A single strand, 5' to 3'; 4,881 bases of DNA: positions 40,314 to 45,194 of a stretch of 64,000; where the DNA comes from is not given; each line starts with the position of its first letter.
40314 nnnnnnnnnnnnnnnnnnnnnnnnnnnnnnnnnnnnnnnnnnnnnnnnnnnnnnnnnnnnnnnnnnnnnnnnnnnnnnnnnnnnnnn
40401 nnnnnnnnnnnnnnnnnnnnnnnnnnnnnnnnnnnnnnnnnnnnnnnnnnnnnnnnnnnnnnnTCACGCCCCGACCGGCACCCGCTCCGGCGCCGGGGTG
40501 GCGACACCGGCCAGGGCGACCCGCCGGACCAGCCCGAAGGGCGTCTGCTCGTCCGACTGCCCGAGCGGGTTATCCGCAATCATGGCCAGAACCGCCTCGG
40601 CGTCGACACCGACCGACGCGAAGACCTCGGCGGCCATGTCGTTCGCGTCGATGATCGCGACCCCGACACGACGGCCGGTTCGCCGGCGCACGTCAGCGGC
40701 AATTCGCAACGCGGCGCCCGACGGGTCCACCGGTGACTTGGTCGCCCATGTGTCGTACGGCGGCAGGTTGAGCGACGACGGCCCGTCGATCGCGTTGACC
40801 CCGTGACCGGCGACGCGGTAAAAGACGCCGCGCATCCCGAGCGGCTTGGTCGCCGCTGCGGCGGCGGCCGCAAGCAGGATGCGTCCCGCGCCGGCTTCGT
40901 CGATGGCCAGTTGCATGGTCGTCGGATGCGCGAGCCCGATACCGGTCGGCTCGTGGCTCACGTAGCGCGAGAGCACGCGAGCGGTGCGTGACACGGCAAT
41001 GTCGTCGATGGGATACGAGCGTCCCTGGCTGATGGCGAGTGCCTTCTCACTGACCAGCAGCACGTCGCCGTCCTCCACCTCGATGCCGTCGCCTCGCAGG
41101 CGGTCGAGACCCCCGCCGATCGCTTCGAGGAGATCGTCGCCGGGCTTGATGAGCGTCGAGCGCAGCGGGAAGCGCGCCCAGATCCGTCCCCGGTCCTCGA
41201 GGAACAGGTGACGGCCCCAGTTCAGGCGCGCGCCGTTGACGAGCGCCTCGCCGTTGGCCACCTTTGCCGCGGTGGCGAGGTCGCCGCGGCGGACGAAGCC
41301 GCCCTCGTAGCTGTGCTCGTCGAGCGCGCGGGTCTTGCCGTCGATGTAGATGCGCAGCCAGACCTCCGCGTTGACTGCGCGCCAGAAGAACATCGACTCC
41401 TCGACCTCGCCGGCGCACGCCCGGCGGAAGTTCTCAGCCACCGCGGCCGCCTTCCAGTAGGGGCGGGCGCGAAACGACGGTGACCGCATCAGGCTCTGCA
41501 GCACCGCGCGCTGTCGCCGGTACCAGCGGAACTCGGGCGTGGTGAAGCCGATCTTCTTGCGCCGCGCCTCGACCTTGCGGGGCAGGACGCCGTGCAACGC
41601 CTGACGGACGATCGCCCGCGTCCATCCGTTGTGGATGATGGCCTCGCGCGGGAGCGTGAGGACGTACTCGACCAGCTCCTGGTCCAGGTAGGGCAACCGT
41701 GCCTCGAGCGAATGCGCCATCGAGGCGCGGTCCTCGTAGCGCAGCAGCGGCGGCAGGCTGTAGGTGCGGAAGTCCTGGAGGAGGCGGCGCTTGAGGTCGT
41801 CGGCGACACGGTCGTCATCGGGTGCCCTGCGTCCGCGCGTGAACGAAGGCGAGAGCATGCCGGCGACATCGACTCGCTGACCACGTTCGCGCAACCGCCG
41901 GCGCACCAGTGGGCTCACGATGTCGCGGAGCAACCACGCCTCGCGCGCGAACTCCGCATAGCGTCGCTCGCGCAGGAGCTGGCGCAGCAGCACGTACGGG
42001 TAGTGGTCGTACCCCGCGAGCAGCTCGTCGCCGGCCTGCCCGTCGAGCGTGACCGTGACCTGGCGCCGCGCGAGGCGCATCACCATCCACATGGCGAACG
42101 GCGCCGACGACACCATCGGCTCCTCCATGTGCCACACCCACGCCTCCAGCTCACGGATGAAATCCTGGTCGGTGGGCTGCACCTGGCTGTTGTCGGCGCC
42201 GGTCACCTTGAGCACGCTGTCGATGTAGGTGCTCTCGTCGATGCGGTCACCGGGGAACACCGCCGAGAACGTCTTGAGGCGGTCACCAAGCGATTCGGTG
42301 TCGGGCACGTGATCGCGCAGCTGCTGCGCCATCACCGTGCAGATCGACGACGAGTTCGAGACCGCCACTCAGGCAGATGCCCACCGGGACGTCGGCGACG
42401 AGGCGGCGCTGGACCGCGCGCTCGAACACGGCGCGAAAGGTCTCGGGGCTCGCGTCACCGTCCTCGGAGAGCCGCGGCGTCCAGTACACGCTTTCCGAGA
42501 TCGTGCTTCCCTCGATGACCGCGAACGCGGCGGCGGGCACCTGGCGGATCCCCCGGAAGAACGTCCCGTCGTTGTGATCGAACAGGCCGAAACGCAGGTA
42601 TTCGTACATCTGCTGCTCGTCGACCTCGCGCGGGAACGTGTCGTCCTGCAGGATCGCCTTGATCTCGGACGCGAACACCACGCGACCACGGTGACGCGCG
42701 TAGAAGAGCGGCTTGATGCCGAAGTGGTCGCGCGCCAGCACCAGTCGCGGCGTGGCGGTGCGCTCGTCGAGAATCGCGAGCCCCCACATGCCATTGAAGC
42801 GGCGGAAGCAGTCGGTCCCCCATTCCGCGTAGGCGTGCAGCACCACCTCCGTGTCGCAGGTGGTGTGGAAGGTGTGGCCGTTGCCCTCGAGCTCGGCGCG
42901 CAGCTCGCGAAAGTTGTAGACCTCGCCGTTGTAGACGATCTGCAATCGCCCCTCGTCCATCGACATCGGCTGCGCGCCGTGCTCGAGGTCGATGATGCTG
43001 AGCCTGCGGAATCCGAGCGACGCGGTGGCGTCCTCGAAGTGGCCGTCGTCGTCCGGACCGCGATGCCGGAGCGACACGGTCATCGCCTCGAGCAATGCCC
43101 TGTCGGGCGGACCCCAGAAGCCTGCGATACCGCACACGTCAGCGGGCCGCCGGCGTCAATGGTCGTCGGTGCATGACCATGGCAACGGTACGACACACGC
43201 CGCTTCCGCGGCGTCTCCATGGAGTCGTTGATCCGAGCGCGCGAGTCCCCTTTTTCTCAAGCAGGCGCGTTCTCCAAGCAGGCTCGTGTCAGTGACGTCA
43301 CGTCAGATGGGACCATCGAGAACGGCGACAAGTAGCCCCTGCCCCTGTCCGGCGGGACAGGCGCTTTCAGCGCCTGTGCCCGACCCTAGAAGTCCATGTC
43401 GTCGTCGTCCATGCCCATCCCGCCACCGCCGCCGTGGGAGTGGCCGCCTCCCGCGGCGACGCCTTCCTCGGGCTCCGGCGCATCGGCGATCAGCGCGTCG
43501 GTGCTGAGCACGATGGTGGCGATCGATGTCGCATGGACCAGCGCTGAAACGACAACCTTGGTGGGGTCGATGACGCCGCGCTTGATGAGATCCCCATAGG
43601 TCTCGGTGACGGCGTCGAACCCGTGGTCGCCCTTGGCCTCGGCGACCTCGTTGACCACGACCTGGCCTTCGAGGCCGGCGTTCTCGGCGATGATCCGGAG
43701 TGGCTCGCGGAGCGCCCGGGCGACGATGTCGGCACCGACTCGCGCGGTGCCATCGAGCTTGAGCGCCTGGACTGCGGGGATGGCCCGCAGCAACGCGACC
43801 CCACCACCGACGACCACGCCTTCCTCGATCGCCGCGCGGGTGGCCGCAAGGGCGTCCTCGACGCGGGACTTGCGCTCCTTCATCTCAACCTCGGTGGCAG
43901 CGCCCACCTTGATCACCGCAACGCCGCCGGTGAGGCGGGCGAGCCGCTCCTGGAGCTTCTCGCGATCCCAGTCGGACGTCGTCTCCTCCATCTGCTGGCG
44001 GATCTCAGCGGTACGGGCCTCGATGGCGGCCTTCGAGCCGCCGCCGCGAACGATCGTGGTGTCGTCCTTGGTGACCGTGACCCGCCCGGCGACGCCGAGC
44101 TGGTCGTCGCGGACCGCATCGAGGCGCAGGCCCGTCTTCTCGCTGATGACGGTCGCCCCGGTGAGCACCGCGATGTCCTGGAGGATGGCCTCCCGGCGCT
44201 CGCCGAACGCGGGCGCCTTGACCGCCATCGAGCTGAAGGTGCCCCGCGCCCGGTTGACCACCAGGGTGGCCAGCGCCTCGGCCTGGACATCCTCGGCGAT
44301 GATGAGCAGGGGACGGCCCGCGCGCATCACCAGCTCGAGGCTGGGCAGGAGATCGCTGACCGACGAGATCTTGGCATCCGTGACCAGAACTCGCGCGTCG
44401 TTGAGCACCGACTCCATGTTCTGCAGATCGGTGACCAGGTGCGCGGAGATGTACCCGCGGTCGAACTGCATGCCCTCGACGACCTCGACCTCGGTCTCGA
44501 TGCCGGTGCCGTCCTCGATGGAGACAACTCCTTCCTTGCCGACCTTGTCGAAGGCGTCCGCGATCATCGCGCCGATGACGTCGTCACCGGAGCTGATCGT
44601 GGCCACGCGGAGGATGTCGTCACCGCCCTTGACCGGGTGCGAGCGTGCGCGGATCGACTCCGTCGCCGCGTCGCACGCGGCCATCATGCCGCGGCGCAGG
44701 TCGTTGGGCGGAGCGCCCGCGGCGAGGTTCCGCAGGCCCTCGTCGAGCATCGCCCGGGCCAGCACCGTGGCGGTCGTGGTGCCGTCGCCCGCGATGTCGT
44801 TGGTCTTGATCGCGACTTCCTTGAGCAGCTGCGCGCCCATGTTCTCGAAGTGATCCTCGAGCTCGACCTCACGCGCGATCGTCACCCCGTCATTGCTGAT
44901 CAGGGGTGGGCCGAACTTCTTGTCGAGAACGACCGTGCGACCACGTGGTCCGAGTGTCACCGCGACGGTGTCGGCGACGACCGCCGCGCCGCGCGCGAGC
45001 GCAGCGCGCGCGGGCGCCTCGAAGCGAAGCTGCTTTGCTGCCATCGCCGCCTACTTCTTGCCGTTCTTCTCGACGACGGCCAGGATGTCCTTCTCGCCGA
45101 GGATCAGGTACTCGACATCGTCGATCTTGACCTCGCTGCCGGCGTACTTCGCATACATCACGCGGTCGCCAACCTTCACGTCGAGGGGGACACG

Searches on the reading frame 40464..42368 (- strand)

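Call 10: search_protein_families(library=pfam, proteins=[window:40464-42368:-], max_evalue=0.0001)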
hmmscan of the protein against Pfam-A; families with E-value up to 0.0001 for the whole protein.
window:40464-42368:- (634 aa): 2 families
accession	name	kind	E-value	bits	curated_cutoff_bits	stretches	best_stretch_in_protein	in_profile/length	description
PF00733.27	Asn_synthase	-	4.4e-60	204.7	21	1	6-339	30-354/354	Asparagine synthase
PF01996.21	F420_ligase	-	1.1e-15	58.2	25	1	402-581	2-155/218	F420-0:Gamma-glutamyl ligase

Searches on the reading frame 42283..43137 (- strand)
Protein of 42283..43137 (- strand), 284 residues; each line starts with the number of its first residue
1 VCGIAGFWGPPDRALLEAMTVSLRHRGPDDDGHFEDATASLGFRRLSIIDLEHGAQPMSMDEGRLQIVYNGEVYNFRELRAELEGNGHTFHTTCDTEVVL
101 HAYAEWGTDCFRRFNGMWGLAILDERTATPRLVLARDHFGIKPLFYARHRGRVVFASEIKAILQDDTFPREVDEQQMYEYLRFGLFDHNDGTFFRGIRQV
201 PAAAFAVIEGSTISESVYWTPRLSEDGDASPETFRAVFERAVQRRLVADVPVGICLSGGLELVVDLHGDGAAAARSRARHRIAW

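Call 10: search_protein_families(library=pfam, proteins=[window:42283-43137:-], max_evalue=0.0001)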
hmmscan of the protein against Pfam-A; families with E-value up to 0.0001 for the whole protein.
window:42283-43137:- (284 aa): 3 families
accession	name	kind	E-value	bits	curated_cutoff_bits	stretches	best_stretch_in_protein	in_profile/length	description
PF13537.11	GATase_7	-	2.7e-47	160.2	25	1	44-164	2-123/123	Glutamine amidotransferase domain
PF13522.11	GATase_6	-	6.2e-40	136.7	27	1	28-158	1-130/130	Glutamine amidotransferase domain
PF00733.27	Asn_synthase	-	5.9e-07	29.9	21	1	234-260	2-28/354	Asparagine synthase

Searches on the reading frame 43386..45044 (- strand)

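Call 60: search_protein_families(library=pfam, proteins=[window:43386-45044:-], max_evalue=0.0001)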
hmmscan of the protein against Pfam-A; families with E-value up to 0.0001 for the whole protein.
window:43386-45044:- (552 aa): 1 family
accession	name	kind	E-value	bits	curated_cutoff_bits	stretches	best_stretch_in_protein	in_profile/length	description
PF00118.29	Cpn60_TCP1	-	2.3e-70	238.1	34.3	1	23-522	1-489/490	TCP-1/cpn60 chaperonin family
